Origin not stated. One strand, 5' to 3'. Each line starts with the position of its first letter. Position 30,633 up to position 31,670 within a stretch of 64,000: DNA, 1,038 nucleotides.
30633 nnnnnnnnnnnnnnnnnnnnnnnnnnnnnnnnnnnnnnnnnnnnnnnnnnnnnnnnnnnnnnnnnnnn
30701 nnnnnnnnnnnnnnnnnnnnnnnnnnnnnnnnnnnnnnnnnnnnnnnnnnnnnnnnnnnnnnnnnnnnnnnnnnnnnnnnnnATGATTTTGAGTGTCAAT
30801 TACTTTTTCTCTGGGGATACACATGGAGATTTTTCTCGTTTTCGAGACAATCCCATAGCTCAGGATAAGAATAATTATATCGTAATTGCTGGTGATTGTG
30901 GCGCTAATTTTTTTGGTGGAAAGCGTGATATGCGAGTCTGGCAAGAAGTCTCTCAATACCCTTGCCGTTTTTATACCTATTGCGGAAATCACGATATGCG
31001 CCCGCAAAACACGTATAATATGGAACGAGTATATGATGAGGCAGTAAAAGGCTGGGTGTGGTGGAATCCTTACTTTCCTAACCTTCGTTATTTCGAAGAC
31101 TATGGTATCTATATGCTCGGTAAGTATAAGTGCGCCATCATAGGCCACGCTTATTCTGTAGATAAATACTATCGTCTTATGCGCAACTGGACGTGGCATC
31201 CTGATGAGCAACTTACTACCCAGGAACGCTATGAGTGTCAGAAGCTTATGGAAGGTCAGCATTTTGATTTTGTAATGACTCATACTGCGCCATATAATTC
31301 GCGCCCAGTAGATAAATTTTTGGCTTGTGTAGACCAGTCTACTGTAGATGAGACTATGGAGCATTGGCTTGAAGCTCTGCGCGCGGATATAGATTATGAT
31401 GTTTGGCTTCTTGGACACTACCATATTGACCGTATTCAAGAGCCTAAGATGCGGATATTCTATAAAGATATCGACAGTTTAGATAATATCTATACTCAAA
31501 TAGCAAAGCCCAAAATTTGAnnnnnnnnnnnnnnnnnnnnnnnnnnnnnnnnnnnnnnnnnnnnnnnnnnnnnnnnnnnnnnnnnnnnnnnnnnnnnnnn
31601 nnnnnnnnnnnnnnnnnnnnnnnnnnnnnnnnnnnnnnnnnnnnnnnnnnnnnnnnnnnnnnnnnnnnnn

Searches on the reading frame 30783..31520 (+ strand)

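Call 65: search_protein_families(library=pfam, proteins=[window:30783-31520:+], max_evalue=0.001)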
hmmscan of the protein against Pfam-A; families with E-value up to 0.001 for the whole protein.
window:30783-31520:+ (245 aa): 2 families
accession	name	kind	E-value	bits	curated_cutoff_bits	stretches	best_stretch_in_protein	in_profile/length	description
PF00149.33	Metallophos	-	1.8e-09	38.8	21.5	1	10-215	6-190/191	Calcineurin-like phosphoesterase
PF12850.12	Metallophos_2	-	0.00022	21.7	27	0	11-220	7-123/154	Calcineurin-like phosphoesterase superfamily domain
